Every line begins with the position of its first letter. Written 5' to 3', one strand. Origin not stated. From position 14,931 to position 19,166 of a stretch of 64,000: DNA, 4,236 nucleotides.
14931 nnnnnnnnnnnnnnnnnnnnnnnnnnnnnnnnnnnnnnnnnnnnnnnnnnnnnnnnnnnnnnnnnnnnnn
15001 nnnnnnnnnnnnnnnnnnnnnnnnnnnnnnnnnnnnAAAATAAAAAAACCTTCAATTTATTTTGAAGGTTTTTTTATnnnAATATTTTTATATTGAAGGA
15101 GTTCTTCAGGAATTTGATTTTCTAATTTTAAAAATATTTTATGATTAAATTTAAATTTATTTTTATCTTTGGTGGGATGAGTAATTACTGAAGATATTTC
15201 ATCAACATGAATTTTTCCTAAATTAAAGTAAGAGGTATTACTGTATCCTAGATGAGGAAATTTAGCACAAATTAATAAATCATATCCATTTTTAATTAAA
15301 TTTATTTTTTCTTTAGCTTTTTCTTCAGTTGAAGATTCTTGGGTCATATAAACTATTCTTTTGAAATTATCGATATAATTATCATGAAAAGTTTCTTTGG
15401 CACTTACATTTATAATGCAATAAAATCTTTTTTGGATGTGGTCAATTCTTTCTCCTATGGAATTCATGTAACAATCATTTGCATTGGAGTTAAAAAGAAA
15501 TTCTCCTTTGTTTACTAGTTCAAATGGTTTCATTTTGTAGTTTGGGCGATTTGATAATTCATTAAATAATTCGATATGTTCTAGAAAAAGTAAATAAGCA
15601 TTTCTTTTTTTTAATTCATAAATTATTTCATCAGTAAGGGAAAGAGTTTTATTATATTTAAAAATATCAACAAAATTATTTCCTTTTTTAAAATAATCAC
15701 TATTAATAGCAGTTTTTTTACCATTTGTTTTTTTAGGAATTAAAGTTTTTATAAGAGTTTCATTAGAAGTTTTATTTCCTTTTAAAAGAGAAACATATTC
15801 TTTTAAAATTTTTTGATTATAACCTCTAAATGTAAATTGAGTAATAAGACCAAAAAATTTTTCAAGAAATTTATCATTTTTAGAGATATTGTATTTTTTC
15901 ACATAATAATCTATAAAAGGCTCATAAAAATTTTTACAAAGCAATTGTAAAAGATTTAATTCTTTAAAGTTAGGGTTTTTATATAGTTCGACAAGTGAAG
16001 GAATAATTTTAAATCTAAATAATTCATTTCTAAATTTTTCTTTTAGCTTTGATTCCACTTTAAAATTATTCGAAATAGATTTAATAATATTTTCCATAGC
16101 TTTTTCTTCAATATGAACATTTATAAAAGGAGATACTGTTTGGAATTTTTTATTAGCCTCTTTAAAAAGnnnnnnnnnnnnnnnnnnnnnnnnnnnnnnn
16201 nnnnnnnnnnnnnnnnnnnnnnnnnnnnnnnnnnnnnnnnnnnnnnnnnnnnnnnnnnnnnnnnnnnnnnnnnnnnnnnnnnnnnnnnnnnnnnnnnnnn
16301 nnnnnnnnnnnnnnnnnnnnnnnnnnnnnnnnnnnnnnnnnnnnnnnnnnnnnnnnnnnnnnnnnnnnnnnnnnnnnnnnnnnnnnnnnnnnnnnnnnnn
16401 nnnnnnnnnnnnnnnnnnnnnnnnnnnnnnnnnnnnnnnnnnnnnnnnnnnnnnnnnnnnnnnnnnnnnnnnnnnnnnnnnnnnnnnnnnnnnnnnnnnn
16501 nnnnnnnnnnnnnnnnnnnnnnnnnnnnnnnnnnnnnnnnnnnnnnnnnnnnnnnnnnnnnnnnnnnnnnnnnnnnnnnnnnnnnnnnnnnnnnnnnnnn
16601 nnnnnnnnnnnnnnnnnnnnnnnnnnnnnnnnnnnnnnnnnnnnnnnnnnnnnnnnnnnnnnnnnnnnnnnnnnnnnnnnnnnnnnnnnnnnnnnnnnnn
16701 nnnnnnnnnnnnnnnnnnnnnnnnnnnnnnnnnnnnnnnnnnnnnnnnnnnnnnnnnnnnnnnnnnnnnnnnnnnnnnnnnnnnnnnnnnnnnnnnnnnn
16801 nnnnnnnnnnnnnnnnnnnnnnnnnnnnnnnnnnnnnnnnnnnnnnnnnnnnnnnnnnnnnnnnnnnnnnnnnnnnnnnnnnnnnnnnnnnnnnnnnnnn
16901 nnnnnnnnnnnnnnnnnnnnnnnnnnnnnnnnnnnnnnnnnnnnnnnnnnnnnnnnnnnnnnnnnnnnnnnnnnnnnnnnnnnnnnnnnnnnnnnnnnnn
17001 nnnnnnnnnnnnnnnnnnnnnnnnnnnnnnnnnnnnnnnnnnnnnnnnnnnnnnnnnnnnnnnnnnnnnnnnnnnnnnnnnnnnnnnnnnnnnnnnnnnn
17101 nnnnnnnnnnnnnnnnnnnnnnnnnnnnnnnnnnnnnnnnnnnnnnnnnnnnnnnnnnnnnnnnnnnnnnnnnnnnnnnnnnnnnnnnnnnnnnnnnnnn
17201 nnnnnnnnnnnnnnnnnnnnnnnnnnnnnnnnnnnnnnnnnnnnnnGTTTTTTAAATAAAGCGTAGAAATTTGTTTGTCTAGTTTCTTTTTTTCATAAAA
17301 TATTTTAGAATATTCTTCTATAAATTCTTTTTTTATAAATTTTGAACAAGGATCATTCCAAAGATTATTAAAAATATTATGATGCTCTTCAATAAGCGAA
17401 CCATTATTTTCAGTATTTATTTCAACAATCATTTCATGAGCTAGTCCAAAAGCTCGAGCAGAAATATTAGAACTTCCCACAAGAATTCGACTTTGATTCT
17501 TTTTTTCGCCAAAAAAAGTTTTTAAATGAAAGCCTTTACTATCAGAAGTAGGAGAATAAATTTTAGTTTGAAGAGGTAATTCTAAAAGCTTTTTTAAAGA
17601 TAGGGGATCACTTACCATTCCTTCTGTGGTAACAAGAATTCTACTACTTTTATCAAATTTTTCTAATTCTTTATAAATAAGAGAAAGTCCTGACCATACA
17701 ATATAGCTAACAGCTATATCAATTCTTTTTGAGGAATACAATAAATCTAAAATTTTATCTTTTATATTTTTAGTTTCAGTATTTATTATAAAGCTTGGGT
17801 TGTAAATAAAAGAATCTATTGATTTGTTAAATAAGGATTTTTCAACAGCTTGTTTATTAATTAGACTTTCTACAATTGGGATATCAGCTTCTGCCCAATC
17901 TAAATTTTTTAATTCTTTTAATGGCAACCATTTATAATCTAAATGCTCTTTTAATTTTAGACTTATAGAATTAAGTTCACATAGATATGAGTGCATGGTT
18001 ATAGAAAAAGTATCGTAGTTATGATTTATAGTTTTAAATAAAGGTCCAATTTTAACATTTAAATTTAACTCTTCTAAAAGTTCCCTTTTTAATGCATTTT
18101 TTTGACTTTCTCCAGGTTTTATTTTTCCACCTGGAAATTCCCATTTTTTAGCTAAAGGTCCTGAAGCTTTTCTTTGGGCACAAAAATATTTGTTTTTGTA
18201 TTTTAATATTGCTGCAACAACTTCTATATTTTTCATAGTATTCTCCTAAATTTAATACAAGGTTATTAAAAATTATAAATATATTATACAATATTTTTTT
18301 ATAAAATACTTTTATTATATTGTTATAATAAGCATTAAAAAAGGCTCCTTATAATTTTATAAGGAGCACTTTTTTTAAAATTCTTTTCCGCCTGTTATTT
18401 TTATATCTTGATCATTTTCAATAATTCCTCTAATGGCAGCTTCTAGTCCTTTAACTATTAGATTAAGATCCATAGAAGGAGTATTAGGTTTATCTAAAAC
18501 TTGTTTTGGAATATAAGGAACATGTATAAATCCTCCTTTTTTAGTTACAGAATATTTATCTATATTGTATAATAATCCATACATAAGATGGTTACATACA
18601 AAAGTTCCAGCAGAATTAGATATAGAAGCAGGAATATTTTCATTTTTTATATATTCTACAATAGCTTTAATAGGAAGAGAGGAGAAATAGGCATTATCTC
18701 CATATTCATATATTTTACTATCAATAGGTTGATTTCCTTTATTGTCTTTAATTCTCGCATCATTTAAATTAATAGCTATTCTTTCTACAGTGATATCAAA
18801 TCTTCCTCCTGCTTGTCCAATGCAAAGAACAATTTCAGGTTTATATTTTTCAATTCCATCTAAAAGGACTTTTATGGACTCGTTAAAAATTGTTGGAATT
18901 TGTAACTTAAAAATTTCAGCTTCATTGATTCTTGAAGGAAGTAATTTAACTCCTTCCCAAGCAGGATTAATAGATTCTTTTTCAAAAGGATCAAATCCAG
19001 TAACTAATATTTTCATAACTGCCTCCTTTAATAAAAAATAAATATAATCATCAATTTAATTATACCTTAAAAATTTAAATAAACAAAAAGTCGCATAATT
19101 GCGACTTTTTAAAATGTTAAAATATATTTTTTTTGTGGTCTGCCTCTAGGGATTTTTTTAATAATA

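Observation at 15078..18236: Single-gene NUDIX-PLD-helicase-SRA-like fusion: candidate defence enzyme coupling nucleotide-pool hydrolysis to modification-dependent restriction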

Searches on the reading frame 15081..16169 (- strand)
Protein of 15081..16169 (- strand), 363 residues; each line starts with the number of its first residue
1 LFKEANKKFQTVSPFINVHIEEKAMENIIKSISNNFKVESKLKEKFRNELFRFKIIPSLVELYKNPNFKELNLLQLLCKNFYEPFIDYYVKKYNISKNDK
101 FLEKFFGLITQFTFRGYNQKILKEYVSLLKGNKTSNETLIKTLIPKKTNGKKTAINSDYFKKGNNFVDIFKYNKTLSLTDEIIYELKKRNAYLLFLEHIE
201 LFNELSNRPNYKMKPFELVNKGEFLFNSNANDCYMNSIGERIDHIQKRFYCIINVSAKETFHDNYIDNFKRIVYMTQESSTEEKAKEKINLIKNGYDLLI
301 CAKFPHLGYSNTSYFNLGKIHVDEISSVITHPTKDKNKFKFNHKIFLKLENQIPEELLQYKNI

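Call 33: predict_structure(alignment_id=A1)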
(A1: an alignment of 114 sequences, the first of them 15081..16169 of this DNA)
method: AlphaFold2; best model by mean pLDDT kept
length: 363 residues; sequences in the alignment: 114
mean_pLDDT: 91.2   pTM: 0.87
mean pLDDT of the five models: 91.2, 90.3, 90.0, 89.7, 88.6
residues with pLDDT >= 90: 277; 70-90: 70; 50-70: 16; < 50: 0
segments of 3 or more residues with pLDDT < 50: none
pLDDT, mean of each block of 10 residues (from residue 1): 74 63 81 84 93 92 95 93 93 94 97 95 98 97 93 93 95 96 98 98 96 95 94 82 93 82 84 93 95 95 92 94 95 89 96 90 73
secondary structure, 60 per line:
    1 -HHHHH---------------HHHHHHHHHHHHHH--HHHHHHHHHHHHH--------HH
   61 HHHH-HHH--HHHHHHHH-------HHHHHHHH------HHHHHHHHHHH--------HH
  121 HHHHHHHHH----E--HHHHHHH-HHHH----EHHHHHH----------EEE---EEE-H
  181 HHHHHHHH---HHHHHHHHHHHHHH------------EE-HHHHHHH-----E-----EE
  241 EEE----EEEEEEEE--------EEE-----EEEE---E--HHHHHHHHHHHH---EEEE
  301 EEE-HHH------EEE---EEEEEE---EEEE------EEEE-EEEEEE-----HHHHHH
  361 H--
elements in order: H2-6 H22-35 H38-50 H59-64 H71-78 H86-93 H100-110 H119-129 H137-143 H145-148 H154-159 E170-172 E176-178 H180-188 H192-205 H221-227 E239-243 E248-255 E264-266 E272-275 H282-293 E297-303 E314-316 E320-325 E329-332 E339-342 E344-349 H355-361

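Call 37: fold_search(model_id=the predicted structure, library=pdb)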
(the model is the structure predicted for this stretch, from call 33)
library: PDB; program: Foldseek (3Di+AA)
matches with E <= 10: 321; with E <= 0.001: 1
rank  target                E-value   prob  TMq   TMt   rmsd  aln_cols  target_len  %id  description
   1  7clg_A                3.4e-05  1.00  0.50  0.25   8.1       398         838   15  Crystal structure of the ATP-dependent restriction endonuclease SauUSI (released 2021-01-20)
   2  4f0q_D                8.1e-03  0.99  0.22  0.19   8.1       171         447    6  MspJI Restriction Endonuclease - P21 Form (released 2012-08-08)
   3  9c2d_I                6.6e-02  0.08  0.08  0.08  19.4       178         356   13  Bacteriophage Sf14 Capsid Icosahedral reconstruction (released 2025-02-05)
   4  9c3a_I                1.5e-01  0.10  0.07  0.08  18.9       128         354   14  Bacteriophage Sf14 Capsid Empty Icosahedral reconstruction (released 2025-02-05)
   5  9c2d_A                2.0e-01  0.10  0.07  0.07  19.7        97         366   12  Bacteriophage Sf14 Capsid Icosahedral reconstruction (released 2025-02-05)
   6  9cuy_K                3.0e-01  0.12  0.12  0.16  14.1       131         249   11  Bacteriophage PhiTE extended baseplate (released 2025-04-16)
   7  9ncf_A                3.6e-01  0.08  0.08  0.08  19.4       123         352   10  Icosahedral capsid assembly of phage JohannRWettstein (Bas63) (released 2025-11-19)
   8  9ncf_C                4.0e-01  0.08  0.08  0.08  18.8       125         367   11  Icosahedral capsid assembly of phage JohannRWettstein (Bas63) (released 2025-11-19)
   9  9ncf_B                4.0e-01  0.05  0.08  0.08  19.7       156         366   10  Icosahedral capsid assembly of phage JohannRWettstein (Bas63) (released 2025-11-19)
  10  8hqo_a                5.0e-01  0.16  0.13  0.22   7.5        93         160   15  Neck of DT57C bacteriophage in the full state (released 2023-12-13)
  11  9ibn_A                6.0e-01  0.38  0.13  0.17  10.8       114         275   18  Crystal structure of the peptidyl-prolyl isomerase (PPIase) from E. faecium (released 2025-07-16)
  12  9cuy_L                6.0e-01  0.15  0.13  0.17   6.8       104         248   10  Bacteriophage PhiTE extended baseplate (released 2025-04-16)
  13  4bpu_D                6.3e-01  0.06  0.14  0.19  17.9       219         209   14  Crystal structure of human primase in heterodimeric form, comprising PriS and truncated PriL lacking the C-terminal Fe (released 2013-09-25)
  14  3hsd_A                6.7e-01  0.41  0.14  0.28   7.0        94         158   16  Crystal structure of E. coli HPPK(Y53A) (released 2010-06-23)
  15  6lad_C                7.9e-01  0.03  0.11  0.17  19.1       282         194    9  Crystal structure of Amuc_1100 from Akkermansia muciniphila (released 2020-08-05)
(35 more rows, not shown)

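Call 87: search_protein_families(library=pfam, proteins=[window:15081-16169:-], max_evalue=10)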
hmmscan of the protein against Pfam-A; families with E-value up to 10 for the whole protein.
window:15081-16169:- (363 aa): 1 family
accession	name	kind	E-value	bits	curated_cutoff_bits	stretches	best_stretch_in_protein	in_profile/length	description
PF08454.17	RIH_assoc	-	0.059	13.7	28.5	1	71-120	11-59/99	RyR and IP3R Homology associated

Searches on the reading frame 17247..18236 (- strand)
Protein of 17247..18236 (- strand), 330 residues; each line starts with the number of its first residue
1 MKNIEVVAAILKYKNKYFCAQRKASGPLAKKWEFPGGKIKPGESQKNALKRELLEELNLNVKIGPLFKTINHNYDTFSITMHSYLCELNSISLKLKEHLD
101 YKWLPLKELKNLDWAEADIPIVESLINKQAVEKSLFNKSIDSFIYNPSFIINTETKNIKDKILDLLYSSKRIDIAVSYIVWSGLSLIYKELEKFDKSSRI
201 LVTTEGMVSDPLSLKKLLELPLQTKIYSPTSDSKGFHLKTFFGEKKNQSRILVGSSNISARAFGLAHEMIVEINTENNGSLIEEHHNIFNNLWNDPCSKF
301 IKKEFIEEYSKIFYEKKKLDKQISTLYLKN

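Call 47: find_homologous_proteins(query=window:17247-18236:-)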
Query window:17247-18236:- (330 aa): 24 proteins with E <= 0.001 among 3743 candidates.
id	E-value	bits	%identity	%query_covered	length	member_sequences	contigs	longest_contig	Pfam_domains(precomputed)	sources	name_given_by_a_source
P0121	7.5e-60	221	57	58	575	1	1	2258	PF00270.36,PF13091.13,PF18766.8,PF00271.38,PF04851.22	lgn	-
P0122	2.2e-56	209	53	59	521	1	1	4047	PF00270.36,PF13091.13,PF18766.8,PF00271.38,PF04851.22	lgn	-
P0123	6.6e-55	204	51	61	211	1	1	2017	PF13091.13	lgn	-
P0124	3.4e-37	146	52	44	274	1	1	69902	PF22327.3,PF00293.35,PF14815.13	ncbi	-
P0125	1.2e-21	95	38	44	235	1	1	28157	PF00293.35,PF14815.13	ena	-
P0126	3.9e-20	90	41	38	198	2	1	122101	PF00293.35,PF14815.13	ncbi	-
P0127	1.9e-18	85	44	38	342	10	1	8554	PF00293.35,PF14815.13,PF02677.21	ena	-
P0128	8.1e-18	83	38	38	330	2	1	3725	PF01470.23,PF00293.35,PF14815.13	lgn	-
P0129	2.4e-17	81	38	36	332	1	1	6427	PF00293.35,PF14815.13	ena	-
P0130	2.1e-16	78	32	44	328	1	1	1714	PF00293.35,PF14815.13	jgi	jgi:8-oxo-dGTP diphosphatase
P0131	8.5e-16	76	34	42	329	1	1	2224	PF00293.35,PF14815.13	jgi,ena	-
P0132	1.3e-15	75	32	52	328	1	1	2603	PF00293.35,PF14815.13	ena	-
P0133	1.6e-14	72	37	36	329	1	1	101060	PF00293.35,PF14815.13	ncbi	-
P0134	2.4e-14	71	39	37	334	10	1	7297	PF01470.23,PF00293.35,PF14815.13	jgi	-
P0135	4.0e-14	70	37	38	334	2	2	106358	PF01470.23,PF00293.35,PF14815.13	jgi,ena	-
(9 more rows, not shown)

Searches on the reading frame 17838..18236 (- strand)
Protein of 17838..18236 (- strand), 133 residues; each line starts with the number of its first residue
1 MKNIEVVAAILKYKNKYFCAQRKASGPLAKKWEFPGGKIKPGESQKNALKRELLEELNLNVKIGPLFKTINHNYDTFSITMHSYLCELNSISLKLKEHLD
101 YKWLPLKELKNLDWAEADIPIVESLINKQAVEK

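Call 57: search_solved_structures(query=window:17838-18236:-, max_evalue=1e-10, show_alignments=4)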
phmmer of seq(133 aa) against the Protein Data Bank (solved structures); distinct sequences matched with E-value up to 1e-10: 10.
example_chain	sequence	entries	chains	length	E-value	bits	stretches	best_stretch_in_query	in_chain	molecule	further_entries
3gwy_A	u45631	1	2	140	5.6e-32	113.7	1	1-127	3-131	Putative CTP pyrophosphohydrolase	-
5x1x_A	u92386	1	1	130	6.4e-27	97.4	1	2-126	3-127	Mutator mutT protein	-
3hhj_A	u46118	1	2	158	4.8e-18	68.6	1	5-127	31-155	Mutator mutT protein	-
2rrk_A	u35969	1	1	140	4.8e-18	68.6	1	1-127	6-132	CTP pyrophosphohydrolase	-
3ees_A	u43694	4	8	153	1.2e-16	64.1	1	4-125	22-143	Probable pyrophosphohydrolase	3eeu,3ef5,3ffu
3r03_A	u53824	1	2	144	1.6e-16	63.7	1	7-124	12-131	NUDIX hydrolase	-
5zrc_A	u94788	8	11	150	6.4e-15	58.5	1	6-126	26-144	Putative mutator protein MutT2/NUDIX hydrolase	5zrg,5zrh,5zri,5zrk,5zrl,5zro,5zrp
1mut_A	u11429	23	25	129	2e-12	50.5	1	1-125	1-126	NUCLEOSIDE TRIPHOSPHATE PYROPHOSPHOHYDROLASE | Mutator mutT protein | 7,8-dihydro-8-oxoguanine-triphosphatase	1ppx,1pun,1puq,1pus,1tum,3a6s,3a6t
7syc_A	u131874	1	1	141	7.6e-12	48.6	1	1-127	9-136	7,8-dihydro-8-oxoguanine-triphosphatase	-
4v14_A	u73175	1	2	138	7.8e-11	45.3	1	1-126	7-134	MUTATOR MUTT PROTEIN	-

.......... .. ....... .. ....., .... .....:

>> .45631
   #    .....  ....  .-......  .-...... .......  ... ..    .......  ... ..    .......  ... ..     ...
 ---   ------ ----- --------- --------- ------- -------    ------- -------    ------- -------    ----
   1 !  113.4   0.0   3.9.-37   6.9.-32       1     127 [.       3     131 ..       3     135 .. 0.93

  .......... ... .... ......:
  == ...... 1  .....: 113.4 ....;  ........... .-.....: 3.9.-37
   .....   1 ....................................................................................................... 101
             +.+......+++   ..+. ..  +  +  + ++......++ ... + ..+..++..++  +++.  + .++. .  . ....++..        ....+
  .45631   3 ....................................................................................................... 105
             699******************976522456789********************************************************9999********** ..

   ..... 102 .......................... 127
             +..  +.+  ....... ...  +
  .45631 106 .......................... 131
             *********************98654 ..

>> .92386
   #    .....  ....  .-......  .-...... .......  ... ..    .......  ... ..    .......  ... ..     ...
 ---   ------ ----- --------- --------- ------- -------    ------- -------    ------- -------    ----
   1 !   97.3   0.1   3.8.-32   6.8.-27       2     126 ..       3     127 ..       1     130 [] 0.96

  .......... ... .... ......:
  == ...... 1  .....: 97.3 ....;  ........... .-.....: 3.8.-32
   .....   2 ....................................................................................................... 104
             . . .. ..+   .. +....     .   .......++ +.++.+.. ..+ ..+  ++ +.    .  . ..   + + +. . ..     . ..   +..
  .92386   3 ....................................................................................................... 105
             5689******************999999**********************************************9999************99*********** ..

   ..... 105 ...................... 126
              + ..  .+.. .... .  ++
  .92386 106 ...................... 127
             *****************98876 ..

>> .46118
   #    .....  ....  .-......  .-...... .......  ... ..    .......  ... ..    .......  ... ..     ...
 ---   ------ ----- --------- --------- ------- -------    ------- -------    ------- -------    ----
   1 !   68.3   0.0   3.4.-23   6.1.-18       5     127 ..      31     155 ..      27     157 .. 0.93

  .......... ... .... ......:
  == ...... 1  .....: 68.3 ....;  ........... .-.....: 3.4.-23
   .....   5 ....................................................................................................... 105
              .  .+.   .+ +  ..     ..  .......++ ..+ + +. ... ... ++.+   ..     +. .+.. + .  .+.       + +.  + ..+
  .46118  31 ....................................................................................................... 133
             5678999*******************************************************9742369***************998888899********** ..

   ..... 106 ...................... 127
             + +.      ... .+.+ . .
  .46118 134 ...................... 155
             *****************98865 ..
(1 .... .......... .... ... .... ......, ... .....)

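Call 59: find_homologous_proteins(query=window:17853-18236:-, max_evalue=1e-10)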
Query window:17853-18236:- (128 aa): 809 proteins with E <= 1e-10 among 862 candidates; the best 120 are listed.
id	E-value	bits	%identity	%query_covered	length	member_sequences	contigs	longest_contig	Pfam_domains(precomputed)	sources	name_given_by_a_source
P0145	6.8e-48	180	63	98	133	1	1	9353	PF00293.35,PF14815.13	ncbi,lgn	-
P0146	9.6e-46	173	63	98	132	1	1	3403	PF00293.35,PF14815.13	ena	-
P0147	1.9e-43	165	60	99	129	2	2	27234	PF00293.35,PF14815.13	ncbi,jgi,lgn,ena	ncbi:MAG: (deoxy)nucleoside triphosphate pyrophosphohydrolase [Peptostreptococcales bacterium]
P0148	3.0e-43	165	59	100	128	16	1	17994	PF00293.35,PF14815.13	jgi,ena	-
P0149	3.7e-43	164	60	98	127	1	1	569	PF00293.35,PF14815.13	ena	-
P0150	4.2e-43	164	61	100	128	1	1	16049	PF00293.35,PF14815.13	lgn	-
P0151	5.4e-43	164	59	99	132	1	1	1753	PF00293.35,PF14815.13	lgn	-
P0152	7.4e-43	164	59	99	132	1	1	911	PF00293.35,PF14815.13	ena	-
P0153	1.0e-42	163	59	99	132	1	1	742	PF00293.35,PF14815.13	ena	-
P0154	2.4e-42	162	63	100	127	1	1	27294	PF00293.35,PF14815.13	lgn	-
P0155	3.0e-42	162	60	98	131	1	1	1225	PF00293.35,PF14815.13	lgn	-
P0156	4.1e-42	161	61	99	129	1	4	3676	PF22327.3,PF00293.35,PF14815.13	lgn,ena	-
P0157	5.7e-42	161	58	98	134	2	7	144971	PF00293.35,PF14815.13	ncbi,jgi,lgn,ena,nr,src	ncbi:MAG TPA: 8-oxo-dGTP diphosphatase MutT [Tenericutes bacterium]|nr:8-oxo-dGTP diphosphatase MutT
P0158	6.1e-42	161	61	99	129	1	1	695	PF22327.3,PF00293.35,PF14815.13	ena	-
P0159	1.2e-41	160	58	97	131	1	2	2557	PF00293.35,PF14815.13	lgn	-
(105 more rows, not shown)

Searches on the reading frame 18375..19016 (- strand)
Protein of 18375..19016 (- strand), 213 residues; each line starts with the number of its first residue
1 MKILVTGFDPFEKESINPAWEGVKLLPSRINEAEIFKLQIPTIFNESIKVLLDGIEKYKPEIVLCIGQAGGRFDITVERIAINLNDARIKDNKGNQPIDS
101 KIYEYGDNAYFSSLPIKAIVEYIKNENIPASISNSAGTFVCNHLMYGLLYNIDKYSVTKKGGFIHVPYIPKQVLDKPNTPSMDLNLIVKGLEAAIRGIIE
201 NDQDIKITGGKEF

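Call 11: search_protein_families(library=pfam, proteins=[window:18375-19016:-], max_evalue=0.00001)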
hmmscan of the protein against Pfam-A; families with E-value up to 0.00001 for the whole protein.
window:18375-19016:- (213 aa): 1 family
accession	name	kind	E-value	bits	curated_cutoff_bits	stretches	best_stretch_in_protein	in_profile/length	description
PF01470.22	Peptidase_C15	-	5.9e-79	265.3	22.7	1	1-200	1-203/204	Pyroglutamyl peptidase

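Call 75: search_protein_families(library=padloc, proteins=[window:18375-19016:-], max_evalue=0.001)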
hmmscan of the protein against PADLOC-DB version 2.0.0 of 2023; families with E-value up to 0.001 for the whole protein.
window:18375-19016:- (213 aa): 0 families
